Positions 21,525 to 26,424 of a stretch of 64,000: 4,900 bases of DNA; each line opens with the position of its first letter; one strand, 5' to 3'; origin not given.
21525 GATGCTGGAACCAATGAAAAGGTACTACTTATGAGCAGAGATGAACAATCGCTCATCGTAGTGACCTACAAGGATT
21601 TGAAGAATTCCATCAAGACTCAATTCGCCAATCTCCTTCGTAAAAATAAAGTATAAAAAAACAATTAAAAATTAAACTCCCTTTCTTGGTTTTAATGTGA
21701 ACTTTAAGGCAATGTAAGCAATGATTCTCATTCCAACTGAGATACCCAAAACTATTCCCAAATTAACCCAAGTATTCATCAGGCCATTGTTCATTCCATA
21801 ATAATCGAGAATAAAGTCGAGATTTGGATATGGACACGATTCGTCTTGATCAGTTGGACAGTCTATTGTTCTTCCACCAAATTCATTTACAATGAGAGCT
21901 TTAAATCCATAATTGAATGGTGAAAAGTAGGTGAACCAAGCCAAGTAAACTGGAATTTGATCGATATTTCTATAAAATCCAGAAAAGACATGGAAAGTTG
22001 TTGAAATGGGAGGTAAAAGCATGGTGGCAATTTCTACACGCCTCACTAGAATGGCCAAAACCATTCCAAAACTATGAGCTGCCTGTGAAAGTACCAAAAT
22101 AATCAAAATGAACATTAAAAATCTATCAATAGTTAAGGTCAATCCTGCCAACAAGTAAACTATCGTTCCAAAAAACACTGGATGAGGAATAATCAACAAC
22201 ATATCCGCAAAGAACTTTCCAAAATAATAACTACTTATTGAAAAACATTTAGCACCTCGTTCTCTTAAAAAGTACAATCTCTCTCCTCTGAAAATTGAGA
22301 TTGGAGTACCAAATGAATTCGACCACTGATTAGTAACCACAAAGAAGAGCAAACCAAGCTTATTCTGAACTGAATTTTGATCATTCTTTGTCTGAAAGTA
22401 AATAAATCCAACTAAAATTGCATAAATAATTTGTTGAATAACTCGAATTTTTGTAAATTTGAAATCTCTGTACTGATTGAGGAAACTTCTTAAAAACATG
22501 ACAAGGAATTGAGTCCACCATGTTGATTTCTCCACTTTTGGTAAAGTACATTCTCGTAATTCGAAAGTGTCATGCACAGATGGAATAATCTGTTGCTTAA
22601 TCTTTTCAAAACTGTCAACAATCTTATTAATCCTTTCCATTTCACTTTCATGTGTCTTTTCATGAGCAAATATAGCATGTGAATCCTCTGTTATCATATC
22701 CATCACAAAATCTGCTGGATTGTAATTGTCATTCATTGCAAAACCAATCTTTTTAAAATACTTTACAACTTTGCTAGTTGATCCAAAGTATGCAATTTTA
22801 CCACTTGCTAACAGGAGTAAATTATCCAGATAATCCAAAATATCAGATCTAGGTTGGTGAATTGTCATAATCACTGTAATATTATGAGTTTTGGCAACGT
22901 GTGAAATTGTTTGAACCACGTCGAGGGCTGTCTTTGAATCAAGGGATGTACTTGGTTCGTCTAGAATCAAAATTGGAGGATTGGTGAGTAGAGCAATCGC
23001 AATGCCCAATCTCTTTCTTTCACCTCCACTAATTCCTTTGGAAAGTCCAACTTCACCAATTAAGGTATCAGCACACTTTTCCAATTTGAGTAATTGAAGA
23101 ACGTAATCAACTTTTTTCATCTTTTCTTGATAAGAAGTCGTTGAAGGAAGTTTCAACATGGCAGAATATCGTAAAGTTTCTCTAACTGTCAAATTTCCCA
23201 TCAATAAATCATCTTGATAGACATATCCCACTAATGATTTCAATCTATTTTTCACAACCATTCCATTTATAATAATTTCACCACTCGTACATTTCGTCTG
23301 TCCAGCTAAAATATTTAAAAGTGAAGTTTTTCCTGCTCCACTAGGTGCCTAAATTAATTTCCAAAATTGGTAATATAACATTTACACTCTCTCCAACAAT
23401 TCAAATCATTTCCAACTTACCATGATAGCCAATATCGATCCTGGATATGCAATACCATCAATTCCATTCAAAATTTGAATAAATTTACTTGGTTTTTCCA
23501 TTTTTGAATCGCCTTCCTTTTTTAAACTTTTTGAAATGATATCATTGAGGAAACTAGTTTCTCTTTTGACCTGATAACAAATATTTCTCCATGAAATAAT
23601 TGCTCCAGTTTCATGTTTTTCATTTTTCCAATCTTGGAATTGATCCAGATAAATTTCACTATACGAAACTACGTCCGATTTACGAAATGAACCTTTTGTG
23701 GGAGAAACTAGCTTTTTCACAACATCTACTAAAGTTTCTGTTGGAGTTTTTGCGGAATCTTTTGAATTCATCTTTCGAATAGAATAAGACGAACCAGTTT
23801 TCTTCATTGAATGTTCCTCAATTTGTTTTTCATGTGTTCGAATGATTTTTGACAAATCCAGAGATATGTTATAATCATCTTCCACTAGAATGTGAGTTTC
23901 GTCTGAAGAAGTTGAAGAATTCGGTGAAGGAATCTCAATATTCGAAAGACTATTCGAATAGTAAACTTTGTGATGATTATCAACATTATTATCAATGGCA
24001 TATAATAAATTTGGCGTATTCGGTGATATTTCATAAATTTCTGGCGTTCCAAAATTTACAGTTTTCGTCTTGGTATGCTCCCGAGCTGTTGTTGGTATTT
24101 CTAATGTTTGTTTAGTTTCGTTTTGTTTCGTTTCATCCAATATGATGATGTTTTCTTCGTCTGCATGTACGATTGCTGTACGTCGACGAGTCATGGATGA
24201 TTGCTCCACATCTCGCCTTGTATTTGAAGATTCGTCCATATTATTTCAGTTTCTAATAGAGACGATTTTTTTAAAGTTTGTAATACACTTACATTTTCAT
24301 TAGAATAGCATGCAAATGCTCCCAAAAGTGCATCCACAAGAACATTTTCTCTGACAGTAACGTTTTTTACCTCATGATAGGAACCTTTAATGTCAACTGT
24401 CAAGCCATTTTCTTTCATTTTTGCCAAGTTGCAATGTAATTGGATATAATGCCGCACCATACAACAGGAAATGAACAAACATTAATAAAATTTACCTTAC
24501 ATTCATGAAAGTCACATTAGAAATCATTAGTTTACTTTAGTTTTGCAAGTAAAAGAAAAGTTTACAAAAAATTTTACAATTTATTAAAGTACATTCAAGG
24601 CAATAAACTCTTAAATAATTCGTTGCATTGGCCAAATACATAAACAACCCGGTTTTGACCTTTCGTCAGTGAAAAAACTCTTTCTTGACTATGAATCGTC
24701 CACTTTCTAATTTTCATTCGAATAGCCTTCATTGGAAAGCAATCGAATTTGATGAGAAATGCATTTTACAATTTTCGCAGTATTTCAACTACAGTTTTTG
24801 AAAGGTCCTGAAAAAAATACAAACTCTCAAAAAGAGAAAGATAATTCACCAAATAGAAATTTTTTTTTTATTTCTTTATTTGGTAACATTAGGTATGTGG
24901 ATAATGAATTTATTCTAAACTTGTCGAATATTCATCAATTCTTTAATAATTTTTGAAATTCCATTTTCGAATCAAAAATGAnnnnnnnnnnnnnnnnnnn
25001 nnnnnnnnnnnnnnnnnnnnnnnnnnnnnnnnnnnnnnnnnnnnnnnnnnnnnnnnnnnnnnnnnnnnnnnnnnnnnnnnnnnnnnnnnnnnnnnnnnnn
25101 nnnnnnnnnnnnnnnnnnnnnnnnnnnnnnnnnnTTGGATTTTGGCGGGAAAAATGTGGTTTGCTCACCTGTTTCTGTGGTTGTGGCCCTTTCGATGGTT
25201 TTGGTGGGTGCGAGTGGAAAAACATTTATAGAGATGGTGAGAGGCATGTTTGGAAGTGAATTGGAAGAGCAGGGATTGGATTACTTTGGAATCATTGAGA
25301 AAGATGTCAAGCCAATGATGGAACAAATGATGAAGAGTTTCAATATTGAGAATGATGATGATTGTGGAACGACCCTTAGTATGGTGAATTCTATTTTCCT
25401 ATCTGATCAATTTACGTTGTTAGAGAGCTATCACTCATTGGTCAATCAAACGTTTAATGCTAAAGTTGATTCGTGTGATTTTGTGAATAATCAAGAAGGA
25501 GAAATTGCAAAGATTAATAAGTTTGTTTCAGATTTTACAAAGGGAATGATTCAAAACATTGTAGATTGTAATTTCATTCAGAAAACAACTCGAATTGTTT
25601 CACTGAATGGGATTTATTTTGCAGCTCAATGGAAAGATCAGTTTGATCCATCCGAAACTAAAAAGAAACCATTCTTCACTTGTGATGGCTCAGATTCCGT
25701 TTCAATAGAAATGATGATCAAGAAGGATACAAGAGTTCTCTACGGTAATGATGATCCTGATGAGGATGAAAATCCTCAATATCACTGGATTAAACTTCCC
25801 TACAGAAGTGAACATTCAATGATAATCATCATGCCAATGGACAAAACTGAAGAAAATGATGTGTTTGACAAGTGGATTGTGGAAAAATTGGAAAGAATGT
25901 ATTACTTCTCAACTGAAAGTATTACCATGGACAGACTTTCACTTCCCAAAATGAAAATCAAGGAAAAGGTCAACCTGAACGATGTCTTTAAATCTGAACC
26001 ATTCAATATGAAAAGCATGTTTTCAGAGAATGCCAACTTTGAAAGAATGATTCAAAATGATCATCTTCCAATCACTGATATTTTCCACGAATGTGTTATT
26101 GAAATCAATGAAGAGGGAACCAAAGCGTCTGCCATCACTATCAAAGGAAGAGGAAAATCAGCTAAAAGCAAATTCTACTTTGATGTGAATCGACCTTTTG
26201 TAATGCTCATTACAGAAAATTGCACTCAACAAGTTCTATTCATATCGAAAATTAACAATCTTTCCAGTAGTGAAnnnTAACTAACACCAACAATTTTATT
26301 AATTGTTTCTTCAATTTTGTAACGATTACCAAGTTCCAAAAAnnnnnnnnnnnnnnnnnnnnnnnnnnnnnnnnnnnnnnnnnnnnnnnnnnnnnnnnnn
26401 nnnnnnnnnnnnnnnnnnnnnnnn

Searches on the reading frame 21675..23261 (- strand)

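Call 10: search_protein_families(library=pfam, max_evalue=0.001, proteins=[window:21675-23261:-])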
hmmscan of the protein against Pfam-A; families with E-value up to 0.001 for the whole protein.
window:21675-23261:- (529 aa): 4 families
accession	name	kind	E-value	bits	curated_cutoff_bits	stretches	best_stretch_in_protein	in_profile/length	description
PF01061.29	ABC2_membrane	-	4.4e-45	154.2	26.9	1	250-461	1-211/211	ABC-2 type transporter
PF00005.33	ABC_tran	-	4.3e-14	53.7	25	1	7-104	57-136/137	ABC transporter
PF19055.6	ABC2_membrane_7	-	3.8e-09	36.4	22.7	1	135-190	1-57/410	ABC-2 type transporter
PF12698.13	ABC2_membrane_3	-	1.8e-05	24.5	31.6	1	340-516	201-346/347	ABC-2 family transporter protein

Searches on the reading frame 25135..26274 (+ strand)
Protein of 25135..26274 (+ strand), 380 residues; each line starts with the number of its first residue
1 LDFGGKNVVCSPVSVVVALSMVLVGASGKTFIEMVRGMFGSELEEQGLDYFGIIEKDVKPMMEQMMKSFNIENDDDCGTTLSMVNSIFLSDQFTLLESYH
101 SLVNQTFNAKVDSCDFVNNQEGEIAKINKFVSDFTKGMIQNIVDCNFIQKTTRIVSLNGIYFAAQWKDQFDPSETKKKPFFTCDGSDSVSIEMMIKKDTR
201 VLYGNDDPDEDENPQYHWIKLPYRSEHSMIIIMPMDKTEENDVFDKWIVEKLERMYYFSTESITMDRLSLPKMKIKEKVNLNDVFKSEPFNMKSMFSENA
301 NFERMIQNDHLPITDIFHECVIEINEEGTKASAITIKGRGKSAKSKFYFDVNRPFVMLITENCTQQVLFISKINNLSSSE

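Call 11: search_protein_families(library=pfam, max_evalue=0.001, proteins=[window:25135-26274:+])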
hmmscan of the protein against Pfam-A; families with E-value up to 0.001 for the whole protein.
window:25135-26274:+ (380 aa): 1 family
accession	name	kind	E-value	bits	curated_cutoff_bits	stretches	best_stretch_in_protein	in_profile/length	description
PF00079.25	Serpin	-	7.7e-80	269.3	27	1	5-375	20-369/370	Serpin (serine protease inhibitor)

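Call 22: find_encoding_contigs(protein=window:25135-26274:+, flank=3000, max_places=4)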
Protein window:25135-26274:+ (380 aa): no gene with exactly this product is on record in the collection.
